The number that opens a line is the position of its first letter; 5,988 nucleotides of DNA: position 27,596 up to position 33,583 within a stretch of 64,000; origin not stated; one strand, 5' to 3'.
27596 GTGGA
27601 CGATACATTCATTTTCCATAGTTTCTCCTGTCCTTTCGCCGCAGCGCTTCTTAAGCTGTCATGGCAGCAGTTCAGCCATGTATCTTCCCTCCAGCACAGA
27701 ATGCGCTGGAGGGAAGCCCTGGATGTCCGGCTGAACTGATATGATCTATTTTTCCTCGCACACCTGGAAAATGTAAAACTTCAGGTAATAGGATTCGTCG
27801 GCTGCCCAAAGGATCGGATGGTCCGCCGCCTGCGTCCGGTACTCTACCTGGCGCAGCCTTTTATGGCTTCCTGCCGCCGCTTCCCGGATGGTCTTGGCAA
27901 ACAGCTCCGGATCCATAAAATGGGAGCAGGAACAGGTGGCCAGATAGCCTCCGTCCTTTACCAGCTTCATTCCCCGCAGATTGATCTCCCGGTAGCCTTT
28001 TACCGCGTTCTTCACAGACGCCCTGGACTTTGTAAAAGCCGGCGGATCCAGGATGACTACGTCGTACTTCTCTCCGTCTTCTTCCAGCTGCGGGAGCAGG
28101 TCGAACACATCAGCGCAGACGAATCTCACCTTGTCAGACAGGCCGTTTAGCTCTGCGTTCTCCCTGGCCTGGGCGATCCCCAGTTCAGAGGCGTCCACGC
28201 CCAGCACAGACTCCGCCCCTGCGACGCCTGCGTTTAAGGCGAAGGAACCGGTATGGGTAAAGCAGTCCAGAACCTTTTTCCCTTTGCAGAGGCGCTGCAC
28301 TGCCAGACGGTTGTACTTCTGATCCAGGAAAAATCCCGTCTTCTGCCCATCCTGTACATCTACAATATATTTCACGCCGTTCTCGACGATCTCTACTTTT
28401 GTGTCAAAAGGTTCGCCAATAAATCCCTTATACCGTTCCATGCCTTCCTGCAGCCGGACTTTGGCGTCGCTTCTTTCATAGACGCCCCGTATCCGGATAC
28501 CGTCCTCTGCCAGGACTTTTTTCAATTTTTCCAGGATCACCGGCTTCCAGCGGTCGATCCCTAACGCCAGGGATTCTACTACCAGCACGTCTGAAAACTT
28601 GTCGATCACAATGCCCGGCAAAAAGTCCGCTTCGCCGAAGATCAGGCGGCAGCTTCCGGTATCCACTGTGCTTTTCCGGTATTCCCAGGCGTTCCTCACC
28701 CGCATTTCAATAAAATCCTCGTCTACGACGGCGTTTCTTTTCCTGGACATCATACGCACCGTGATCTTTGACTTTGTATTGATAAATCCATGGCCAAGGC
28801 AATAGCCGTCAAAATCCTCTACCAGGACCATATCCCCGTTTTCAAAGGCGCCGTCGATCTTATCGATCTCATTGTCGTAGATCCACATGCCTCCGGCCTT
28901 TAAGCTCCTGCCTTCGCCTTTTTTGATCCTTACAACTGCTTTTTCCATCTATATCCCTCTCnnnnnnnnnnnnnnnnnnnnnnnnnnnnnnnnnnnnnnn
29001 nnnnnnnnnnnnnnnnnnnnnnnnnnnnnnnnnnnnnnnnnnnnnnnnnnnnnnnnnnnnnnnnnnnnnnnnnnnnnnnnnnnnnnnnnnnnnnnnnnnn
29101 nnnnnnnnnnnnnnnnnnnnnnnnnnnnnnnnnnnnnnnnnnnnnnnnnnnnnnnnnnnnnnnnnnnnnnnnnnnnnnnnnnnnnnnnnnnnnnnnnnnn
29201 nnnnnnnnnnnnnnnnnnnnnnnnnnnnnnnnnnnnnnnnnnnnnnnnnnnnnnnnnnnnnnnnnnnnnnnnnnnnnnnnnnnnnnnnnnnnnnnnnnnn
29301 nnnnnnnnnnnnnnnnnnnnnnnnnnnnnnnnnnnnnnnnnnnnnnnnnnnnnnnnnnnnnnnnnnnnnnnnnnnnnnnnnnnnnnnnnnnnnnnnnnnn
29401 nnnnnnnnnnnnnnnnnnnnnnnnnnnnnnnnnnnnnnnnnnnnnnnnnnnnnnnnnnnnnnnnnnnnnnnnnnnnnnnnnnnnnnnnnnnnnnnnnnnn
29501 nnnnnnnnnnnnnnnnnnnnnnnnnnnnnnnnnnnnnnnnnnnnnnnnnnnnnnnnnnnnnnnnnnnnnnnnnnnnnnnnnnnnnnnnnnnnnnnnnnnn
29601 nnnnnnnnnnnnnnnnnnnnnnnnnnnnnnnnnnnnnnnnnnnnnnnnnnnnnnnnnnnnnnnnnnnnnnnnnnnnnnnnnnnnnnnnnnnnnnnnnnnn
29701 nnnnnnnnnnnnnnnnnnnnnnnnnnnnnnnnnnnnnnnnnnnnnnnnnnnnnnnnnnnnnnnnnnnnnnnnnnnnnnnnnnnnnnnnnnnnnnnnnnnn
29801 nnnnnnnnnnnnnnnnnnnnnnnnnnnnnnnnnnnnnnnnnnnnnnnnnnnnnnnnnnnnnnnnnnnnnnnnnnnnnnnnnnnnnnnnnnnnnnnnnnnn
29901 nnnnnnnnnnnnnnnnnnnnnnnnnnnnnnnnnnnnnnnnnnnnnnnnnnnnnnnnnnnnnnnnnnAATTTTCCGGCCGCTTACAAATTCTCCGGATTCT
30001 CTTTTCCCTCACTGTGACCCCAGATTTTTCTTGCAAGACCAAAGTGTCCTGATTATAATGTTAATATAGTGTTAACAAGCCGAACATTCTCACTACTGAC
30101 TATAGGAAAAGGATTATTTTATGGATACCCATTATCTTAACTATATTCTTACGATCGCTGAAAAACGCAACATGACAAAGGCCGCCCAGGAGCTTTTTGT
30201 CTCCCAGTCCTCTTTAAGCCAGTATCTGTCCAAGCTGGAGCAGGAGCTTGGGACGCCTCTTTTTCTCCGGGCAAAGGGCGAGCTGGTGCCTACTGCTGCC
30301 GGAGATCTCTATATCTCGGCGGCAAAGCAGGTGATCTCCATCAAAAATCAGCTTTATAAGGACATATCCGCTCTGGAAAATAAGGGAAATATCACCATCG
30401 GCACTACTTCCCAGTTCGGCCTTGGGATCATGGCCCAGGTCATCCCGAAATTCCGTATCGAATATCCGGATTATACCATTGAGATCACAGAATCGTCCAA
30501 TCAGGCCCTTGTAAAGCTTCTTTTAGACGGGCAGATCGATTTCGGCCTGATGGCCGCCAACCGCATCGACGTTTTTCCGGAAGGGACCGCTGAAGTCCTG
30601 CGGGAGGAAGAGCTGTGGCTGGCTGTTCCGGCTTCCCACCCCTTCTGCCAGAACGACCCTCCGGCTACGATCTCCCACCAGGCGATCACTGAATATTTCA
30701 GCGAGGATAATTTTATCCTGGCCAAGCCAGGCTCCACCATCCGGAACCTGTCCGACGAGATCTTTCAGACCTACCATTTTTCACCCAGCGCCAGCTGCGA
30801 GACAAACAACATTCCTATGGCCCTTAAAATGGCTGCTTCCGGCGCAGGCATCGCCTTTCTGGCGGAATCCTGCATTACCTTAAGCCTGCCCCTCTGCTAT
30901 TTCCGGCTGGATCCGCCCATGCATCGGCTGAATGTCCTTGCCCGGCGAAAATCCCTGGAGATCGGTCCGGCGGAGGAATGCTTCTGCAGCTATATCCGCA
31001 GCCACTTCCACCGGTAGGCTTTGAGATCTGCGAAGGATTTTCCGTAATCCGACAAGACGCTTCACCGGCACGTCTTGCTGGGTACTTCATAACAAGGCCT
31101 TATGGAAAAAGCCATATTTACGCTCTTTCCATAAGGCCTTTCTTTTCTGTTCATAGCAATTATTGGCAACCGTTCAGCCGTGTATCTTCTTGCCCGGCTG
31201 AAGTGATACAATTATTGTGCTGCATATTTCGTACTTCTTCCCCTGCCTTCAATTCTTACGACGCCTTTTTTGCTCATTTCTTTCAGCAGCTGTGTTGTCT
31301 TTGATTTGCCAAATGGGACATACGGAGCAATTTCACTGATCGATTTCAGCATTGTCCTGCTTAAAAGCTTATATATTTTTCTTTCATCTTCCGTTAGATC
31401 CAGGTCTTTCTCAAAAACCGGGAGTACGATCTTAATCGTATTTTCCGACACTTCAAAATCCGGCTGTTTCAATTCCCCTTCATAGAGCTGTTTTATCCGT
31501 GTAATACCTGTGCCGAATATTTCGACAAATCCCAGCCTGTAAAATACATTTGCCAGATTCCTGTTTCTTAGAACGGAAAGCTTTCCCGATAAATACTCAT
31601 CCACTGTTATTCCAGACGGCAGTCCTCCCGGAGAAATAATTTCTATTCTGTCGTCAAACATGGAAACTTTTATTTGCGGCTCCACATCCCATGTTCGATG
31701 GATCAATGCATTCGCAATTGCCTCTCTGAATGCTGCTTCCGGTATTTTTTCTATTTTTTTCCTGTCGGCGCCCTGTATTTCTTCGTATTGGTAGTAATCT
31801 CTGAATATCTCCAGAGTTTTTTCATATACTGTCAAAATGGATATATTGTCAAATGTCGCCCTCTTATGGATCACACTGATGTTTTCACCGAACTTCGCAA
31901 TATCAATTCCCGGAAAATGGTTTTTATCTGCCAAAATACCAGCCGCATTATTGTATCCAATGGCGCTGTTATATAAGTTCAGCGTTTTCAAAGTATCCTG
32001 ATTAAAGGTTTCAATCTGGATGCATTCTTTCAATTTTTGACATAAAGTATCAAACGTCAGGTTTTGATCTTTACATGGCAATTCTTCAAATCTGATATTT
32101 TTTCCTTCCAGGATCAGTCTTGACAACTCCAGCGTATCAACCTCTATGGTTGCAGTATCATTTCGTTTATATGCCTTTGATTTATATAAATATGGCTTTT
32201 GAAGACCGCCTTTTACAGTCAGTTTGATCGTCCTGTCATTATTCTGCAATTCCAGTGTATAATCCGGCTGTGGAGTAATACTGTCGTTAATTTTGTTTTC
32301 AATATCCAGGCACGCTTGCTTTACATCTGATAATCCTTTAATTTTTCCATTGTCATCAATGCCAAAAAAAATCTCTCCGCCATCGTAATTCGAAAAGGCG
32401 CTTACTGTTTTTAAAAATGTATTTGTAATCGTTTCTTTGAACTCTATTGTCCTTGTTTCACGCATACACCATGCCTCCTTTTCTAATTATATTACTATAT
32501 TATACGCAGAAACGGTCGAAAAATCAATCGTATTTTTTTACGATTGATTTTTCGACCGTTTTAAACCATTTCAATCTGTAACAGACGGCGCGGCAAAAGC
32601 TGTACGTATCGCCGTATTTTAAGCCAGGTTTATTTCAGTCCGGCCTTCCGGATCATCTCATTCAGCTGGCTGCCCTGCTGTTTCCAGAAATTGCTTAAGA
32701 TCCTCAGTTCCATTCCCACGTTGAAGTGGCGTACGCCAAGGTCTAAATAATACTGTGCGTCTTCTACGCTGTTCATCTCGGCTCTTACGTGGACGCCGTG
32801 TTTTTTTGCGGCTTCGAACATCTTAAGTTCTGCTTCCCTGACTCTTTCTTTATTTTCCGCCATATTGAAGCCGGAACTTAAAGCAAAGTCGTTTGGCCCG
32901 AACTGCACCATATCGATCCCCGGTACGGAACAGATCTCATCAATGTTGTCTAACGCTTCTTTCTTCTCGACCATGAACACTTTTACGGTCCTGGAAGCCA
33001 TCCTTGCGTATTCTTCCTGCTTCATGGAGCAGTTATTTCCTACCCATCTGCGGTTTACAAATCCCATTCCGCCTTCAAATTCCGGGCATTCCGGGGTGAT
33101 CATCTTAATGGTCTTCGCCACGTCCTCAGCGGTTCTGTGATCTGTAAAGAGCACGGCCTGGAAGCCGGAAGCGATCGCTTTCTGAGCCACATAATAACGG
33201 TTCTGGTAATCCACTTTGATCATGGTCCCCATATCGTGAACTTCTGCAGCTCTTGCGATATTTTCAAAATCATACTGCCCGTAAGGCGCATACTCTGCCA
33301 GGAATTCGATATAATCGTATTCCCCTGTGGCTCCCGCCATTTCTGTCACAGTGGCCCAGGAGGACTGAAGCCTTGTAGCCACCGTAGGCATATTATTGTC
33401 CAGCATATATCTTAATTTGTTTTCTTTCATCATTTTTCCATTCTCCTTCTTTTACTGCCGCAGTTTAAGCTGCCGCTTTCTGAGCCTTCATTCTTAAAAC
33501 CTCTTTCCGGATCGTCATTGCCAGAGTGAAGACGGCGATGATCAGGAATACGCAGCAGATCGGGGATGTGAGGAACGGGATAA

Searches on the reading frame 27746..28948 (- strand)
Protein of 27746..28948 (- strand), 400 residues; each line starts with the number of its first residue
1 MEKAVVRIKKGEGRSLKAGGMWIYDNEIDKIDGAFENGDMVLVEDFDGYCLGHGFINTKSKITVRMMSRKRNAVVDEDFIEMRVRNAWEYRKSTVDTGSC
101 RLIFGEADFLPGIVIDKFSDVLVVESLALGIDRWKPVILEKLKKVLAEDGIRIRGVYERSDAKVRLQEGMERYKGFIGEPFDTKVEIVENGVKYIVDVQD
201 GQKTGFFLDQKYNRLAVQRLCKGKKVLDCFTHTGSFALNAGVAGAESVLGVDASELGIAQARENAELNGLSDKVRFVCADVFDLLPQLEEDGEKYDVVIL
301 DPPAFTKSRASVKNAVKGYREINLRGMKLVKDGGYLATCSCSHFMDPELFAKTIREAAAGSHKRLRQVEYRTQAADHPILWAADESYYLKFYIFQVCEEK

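Call 30: search_protein_families(library=pfam, proteins=[window:27746-28948:-])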
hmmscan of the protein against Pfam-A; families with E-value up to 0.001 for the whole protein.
window:27746-28948:- (400 aa): 11 families
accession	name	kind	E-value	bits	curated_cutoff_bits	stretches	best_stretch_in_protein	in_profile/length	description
PF10672.15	Methyltrans_SAM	-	1.1e-28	100.7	27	1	177-360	79-258/286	S-adenosylmethionine-dependent methyltransferase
PF17785.7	PUA_3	-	5.5e-20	71.4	22.6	1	6-69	1-64/64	PUA-like domain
PF13847.12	Methyltransf_31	-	2e-13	50.7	27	1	222-350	3-119/145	Methyltransferase domain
PF03602.21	Cons_hypoth95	-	3.4e-10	40.3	24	1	219-309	38-127/182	Conserved hypothetical protein 95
PF13649.12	Methyltransf_25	-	4.7e-08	34.1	27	1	226-300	1-70/97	Methyltransferase domain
PF09445.16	Methyltransf_15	-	2.6e-07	30.8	22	1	225-304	3-81/165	RNA cap guanine-N2 methyltransferase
PF06325.19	PrmA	-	6.5e-07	29.6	22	1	221-299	160-231/296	Ribosomal protein L11 methyltransferase (PrmA)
PF02475.24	TRM5-TYW2_MTfase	-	2.6e-06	27.9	28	1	188-302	4-112/164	TRM5/TYW2 methyltransferase domain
PF01170.24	UPF0020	-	4.7e-06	26.9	22.3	1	247-357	78-179/197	RMKL-like, methyltransferase domain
PF05175.20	MTS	-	4.1e-05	23.7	23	1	221-345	28-145/170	Methyltransferase small domain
PF08241.18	Methyltransf_11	-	0.00015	22.8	21.2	1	233-299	7-65/95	Methyltransferase domain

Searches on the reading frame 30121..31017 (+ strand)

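Call 30: search_protein_families(library=pfam, proteins=[window:30121-31017:+])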
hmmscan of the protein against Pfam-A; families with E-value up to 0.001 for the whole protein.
window:30121-31017:+ (298 aa): 3 families
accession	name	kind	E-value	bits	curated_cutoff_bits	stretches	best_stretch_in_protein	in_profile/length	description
PF03466.25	LysR_substrate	-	1.7e-31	109.7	28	1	87-296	4-208/209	LysR substrate binding domain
PF00126.33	HTH_1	-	2.4e-18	66.3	26.6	1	6-61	4-59/60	Bacterial regulatory helix-turn-helix protein, lysR family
PF12849.12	PBP_like_2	-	0.00013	22.3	27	1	87-146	8-66/267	PBP superfamily domain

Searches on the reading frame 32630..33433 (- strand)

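Call 30: search_protein_families(library=pfam, proteins=[window:32630-33433:-])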
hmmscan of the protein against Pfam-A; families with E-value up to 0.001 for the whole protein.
window:32630-33433:- (267 aa): 1 family
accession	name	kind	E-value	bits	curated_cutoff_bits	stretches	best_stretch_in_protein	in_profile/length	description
PF03328.21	HpcH_HpaI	-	8.7e-16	58.3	25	1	68-246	60-218/221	HpcH/HpaI aldolase/citrate lyase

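Call 65: search_protein_families(library=ncbifam, proteins=[window:32630-33433:-], max_evalue=1e-10)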
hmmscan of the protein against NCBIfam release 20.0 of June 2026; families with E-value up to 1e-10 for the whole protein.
window:32630-33433:- (267 aa): 4 families
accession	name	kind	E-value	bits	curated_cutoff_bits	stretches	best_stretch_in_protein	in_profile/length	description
TIGR03239.1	GarL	equivalog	2e-16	60.4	406.75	1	27-248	23-238/249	2-dehydro-3-deoxyglucarate aldolase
NF007849.0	PRK10558.1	equivalog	5.8e-16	58.7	393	1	5-247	8-244/256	2-dehydro-3-deoxyglucarate aldolase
TIGR02311.1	HpaI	equivalog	1.4e-15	57.5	368.8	1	29-248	25-239/249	4-hydroxy-2-oxoheptanedioate aldolase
NF007521.0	PRK10128.1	equivalog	8.7e-11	41.8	441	1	18-243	20-240/267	2-keto-3-deoxy-L-rhamnonate aldolase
